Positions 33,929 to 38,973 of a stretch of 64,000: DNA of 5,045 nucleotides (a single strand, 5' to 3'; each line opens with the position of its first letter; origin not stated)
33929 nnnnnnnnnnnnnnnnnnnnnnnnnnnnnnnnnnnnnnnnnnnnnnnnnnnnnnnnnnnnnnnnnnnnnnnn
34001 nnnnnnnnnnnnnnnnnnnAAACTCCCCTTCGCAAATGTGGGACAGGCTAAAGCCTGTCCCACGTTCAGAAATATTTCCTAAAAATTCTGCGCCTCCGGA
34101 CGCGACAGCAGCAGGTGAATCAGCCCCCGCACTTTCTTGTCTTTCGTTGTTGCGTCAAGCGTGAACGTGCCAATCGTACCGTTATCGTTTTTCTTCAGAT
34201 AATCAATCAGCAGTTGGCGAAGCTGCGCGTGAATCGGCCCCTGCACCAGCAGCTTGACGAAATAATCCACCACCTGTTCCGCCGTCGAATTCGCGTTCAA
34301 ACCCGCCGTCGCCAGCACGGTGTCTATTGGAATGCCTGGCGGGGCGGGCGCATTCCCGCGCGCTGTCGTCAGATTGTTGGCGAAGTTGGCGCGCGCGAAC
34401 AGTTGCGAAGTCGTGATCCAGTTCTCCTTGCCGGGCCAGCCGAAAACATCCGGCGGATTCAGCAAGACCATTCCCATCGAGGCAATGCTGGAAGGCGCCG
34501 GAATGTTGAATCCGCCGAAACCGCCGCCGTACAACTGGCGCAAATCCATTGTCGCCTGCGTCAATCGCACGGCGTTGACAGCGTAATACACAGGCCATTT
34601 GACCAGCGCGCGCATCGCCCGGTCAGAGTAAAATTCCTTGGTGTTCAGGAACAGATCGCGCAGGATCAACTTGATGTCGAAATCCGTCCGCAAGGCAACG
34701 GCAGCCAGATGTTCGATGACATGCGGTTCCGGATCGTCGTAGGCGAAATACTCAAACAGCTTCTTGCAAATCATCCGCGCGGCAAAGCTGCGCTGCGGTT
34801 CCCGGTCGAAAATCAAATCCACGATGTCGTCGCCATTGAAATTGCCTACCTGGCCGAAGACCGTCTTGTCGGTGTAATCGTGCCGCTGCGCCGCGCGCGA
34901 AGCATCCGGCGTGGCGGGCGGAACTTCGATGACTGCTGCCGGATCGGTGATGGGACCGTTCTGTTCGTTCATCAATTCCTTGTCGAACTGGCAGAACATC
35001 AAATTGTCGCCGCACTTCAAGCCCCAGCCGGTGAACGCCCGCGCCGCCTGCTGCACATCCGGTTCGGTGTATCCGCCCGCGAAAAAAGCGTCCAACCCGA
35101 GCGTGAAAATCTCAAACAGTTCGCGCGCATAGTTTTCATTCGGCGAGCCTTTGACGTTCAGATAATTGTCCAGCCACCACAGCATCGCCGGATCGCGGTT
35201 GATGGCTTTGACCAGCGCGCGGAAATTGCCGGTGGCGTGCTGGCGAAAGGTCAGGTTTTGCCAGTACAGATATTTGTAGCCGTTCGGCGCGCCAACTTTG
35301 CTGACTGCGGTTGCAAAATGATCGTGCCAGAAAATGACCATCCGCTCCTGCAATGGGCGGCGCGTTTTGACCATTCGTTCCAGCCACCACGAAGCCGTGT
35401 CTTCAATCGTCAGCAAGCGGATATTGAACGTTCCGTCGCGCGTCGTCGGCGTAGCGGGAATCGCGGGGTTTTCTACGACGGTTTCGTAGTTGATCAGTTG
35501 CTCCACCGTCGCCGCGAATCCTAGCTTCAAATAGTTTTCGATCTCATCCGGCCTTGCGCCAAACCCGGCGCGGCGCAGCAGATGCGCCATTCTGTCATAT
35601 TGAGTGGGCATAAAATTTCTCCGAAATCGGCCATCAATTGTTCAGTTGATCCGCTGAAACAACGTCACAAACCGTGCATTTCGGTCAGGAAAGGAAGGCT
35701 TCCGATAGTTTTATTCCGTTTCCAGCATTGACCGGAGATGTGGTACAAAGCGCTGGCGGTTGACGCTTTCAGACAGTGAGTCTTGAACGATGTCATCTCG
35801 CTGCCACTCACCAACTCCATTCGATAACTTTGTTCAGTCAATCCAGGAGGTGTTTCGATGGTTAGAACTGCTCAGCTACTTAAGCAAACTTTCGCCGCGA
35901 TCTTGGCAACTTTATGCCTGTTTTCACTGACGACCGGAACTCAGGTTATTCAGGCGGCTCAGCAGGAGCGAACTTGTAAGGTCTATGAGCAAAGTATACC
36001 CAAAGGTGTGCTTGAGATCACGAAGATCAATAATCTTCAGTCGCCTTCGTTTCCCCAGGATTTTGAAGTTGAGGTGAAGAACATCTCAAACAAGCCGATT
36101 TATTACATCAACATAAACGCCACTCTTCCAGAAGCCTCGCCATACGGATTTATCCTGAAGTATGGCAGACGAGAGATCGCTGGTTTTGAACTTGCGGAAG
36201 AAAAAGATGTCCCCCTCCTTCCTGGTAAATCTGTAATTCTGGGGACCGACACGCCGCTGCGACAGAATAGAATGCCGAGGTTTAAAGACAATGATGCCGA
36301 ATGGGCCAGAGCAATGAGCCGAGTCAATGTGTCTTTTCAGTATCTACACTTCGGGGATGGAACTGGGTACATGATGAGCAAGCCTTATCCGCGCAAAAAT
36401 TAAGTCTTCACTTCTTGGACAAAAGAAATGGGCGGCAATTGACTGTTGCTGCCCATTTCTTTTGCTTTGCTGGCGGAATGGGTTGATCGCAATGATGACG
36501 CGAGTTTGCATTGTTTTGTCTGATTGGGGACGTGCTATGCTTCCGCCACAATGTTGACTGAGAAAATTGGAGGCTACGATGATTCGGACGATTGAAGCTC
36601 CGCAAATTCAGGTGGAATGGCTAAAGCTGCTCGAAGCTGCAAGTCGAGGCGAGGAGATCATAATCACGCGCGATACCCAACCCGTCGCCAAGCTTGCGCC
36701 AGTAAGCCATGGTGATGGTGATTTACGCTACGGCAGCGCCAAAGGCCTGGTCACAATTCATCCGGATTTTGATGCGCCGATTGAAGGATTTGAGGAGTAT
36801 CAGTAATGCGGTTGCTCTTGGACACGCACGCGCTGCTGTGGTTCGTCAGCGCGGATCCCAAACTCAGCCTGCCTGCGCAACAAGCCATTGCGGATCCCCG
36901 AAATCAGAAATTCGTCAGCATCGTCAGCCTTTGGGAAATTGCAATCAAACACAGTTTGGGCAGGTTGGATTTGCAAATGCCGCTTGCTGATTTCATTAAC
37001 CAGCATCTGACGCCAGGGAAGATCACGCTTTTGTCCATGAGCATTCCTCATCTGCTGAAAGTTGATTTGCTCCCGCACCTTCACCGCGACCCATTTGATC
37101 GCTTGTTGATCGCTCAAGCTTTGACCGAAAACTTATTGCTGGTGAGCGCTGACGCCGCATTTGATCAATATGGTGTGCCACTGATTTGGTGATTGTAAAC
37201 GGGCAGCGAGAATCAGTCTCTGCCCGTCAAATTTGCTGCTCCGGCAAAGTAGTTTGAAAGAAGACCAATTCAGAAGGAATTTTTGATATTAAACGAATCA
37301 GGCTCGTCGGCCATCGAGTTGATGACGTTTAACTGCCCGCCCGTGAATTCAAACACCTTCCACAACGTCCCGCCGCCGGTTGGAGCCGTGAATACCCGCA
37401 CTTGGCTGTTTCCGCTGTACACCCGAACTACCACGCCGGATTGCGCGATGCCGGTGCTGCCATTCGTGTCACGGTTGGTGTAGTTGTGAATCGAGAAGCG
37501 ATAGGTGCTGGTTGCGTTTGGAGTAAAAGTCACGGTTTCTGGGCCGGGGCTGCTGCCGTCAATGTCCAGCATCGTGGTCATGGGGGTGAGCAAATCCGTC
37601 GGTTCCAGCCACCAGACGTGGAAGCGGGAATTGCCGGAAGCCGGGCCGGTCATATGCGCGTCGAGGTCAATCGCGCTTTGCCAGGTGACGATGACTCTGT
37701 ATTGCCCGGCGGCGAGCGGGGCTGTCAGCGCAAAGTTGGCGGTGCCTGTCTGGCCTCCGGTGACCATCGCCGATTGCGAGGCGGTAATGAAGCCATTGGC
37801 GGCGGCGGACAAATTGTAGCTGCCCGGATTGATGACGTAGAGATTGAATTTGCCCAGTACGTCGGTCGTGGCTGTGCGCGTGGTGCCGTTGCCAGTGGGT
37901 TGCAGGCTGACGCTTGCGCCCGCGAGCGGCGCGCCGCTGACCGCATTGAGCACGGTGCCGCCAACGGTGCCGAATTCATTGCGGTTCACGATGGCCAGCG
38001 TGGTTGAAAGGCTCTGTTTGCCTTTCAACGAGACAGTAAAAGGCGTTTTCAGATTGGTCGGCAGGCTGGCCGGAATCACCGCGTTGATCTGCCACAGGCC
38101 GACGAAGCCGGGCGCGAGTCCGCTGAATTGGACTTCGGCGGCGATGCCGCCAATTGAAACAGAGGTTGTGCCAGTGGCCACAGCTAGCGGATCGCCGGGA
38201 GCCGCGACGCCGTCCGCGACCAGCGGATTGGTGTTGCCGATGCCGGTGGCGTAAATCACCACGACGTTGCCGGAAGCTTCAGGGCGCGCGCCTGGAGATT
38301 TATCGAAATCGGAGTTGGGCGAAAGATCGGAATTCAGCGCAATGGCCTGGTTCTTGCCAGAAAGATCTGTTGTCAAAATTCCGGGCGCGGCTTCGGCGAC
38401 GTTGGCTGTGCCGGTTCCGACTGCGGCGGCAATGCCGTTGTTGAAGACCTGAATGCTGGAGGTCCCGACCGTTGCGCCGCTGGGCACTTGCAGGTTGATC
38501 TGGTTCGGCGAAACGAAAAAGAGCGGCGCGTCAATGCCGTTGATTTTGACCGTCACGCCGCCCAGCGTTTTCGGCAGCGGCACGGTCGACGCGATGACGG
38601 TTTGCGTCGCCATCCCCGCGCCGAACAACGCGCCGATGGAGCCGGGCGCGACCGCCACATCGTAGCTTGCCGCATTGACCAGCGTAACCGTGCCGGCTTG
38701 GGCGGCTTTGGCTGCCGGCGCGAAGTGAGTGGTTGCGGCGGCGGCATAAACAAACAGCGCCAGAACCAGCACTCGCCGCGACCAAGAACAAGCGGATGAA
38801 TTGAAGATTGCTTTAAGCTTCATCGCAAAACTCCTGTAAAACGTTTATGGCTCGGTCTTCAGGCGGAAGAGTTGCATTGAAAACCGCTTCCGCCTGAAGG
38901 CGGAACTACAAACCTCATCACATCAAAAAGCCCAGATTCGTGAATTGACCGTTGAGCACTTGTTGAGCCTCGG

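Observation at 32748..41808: Two paralogous DUF1800-DUF1501 operons bracketing an AT-rich islet, each decorated with the same palindromic hairpin family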

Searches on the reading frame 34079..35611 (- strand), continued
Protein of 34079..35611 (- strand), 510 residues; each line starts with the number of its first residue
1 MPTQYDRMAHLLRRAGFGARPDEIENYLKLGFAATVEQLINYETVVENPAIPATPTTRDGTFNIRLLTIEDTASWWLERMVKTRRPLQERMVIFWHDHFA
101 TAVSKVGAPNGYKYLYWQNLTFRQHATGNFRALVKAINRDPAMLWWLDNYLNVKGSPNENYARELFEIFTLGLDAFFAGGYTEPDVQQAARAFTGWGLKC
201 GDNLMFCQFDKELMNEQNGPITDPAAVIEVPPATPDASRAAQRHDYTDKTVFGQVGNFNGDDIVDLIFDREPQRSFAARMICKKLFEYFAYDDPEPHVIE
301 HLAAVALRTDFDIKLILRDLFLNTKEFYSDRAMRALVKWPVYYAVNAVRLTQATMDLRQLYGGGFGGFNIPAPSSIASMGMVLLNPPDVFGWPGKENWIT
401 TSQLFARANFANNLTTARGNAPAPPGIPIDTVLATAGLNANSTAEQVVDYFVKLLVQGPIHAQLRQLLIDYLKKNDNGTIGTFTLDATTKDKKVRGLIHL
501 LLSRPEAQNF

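Call 63: find_encoding_contigs(protein=P0047, flank=10000, max_places=2)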
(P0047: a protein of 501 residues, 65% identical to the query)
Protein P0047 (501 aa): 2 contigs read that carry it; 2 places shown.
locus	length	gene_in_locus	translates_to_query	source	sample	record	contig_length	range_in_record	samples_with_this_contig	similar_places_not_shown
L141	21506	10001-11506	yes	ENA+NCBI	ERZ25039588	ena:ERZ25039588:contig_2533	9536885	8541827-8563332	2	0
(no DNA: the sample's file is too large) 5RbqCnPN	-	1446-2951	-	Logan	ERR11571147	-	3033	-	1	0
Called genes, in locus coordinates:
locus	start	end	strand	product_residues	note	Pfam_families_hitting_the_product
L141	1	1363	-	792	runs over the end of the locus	-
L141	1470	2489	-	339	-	PF01717:Meth_synt_2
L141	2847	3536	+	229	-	PF02518:HATPase_c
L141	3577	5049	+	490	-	PF00072:Response_reg, PF00158:Sigma54_activat, PF01078:Mg_chelatase (faint), PF14532:Sigma54_activ_2, PF07728:AAA_5, PF00004:AAA (faint), PF25601:AAA_lid_14, PF02954:HTH_8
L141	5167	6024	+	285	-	PF08823:PG_binding_2 (weak), PF01471:PG_binding_1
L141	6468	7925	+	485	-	PF25917:BSH_RND (weak), PF25876:HH_MFP_RND (weak), PF25990:Beta-barrel_YknX (weak), PF26002:Beta-barrel_AprE (weak), PF25989:YknX_C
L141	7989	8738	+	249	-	PF00005:ABC_tran, PF02463:SMC_N (weak), PF13304:AAA_21 (faint)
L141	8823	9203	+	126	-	-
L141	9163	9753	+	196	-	PF19502:DUF6036 (weak)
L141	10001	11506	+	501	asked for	PF08811:DUF1800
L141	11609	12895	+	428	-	PF07394:DUF1501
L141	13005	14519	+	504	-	PF08811:DUF1800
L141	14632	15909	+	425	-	PF07394:DUF1501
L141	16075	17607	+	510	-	PF13620:CarboxypepD_reg, PF13715:CarbopepD_reg_2, PF17210:SdrD_B, PF22904:NOMO1-like_2nd (weak)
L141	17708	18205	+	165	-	PF00731:AIRC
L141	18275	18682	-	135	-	-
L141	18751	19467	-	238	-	PF01066:CDP-OH_P_transf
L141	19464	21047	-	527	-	PF00474:SSF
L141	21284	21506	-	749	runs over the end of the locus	PF22842:Pel9A-like_beta_helix (faint), PF01839:FG-GAP (faint), PF13517:FG-GAP_3 (weak)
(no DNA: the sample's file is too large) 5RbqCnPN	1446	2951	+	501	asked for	PF08811:DUF1800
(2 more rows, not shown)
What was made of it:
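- L141 has 1800-1501-1800-1501-CarboxypepD_reg (call 63).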

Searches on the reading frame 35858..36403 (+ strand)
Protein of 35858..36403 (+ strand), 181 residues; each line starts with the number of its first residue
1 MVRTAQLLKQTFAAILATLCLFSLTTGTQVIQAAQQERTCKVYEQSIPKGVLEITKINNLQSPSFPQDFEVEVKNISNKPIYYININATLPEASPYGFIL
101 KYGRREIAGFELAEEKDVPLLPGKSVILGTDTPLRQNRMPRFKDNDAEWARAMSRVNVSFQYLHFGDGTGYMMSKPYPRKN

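Call 11: search_protein_families(library=pfam, proteins=[window:35858-36403:+])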
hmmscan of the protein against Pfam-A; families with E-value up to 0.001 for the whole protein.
window:35858-36403:+ (181 aa): 0 families

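Call 43: search_protein_families(library=ncbifam, proteins=[window:35858-36403:+], max_evalue=0.01)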
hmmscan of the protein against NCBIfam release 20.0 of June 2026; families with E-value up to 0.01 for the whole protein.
window:35858-36403:+ (181 aa): 0 families
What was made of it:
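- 35858..36403 (+): 181-aa predicted secreted protein with no family match (islet cargo). No Pfam or NCBIfam hit (calls 11, 43).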

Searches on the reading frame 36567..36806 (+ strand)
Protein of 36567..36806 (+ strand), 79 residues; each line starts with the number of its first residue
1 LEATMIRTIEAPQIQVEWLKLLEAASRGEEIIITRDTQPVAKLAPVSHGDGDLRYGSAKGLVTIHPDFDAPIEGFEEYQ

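Call 15: search_protein_families(library=pfam, proteins=[window:36567-36806:+])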
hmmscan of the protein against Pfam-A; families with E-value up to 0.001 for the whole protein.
window:36567-36806:+ (79 aa): 0 families

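Call 43: search_protein_families(library=ncbifam, proteins=[window:36567-36806:+], max_evalue=0.01)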
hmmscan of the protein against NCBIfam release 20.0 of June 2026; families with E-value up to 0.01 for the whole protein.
window:36567-36806:+ (79 aa): 2 families
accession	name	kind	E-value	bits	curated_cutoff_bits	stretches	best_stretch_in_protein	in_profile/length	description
NF050009.1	TA_VapB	equivalog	5e-08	33.3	60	1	54-78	40-64/65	type II toxin-antitoxin system VapB family antitoxin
TIGR01552.1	phd_fam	subfamily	0.0012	18.1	20.8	1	20-48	13-41/53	type II toxin-antitoxin system prevent-host-death family antitoxin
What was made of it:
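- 36567..36806 (+): VapB/Phd-like antitoxin (79 aa). NCBIfam TA_VapB E 5e-8 (below the curated cut-off) and phd_fam E 1e-3 (call 43).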

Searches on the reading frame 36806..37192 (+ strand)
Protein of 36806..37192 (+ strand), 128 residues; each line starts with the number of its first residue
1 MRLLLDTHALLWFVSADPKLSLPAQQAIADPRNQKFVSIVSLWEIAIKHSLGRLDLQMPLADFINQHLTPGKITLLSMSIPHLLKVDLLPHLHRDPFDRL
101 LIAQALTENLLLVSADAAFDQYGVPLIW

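Call 11: search_protein_families(library=pfam, proteins=[window:36806-37192:+])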
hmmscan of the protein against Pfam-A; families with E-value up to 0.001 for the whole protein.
window:36806-37192:+ (128 aa): 1 family
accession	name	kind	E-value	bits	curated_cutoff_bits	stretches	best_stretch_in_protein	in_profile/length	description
PF01850.27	PIN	-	3.7e-12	47.4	23.6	1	4-123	2-118/120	PIN domain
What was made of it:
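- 36806..37192 (+): PIN-domain VapC-type toxin (128 aa). Pfam PIN, E 3.7e-12 (call 11).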

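Call 43: search_protein_families(library=ncbifam, proteins=[window:36806-37192:+], max_evalue=0.01)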
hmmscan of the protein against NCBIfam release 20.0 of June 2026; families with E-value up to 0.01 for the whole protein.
window:36806-37192:+ (128 aa): 0 families

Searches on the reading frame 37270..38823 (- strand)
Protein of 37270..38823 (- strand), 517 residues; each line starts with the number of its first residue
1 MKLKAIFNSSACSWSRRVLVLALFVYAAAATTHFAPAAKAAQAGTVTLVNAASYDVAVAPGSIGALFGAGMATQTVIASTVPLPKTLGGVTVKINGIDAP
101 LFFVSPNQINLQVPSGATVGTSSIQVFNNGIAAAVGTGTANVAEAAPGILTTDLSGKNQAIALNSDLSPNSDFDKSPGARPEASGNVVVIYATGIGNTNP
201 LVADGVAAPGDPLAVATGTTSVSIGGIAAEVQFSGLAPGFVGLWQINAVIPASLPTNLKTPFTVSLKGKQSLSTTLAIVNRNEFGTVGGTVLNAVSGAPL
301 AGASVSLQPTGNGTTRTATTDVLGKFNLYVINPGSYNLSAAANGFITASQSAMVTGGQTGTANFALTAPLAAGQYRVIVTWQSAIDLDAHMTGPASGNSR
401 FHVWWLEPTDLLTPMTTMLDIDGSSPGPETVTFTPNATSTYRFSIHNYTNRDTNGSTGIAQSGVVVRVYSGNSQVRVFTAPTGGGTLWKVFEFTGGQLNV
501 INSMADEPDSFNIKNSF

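Call 11: search_protein_families(library=pfam, proteins=[window:37270-38823:-])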
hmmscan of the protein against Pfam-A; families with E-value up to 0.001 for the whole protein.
window:37270-38823:- (517 aa): 4 families
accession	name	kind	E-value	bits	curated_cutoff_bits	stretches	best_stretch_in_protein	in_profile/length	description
PF13620.12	CarboxypepD_reg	-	2.4e-16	60.3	32.3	1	286-367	1-82/82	Carboxypeptidase regulatory-like domain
PF13715.12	CarbopepD_reg_2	-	1.2e-09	38.5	32.2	1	288-366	2-76/88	CarboxypepD_reg-like domain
PF01833.30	TIG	-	4.4e-05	23.8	20.9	0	89-135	32-73/84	IPT/TIG domain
PF14686.12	fn3_3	-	0.00096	19.3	24.4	0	300-361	11-74/75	Polysaccharide lyase family 4, domain II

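Call 43: search_protein_families(library=ncbifam, proteins=[window:37270-38823:-], max_evalue=0.01)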
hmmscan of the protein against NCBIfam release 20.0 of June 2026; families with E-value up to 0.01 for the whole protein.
window:37270-38823:- (517 aa): 3 families
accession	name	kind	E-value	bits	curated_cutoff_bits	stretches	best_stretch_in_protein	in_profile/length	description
TIGR03437.1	Soli_cterm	paralog_domain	6.7e-61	205.9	29.05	1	49-278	2-224/225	Solibacter uncharacterized C-terminal domain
NF052345.1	S_layer_anammox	exception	1.7e-11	42.2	1400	1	248-371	1281-1396/1596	Kustd1514 family S-layer glycoprotein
TIGR04056.1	OMP_RagA_SusC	subfamily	0.0049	15.2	368.25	1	286-347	2-56/981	SusC/RagA family TonB-linked outer membrane protein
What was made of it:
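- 37270..38823 (-): Secreted 517-aa protein with Soli_cterm and CarboxypepD_reg domains; a conserved third member of the cluster. Pfam and NCBIfam hits (calls 11, 43).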
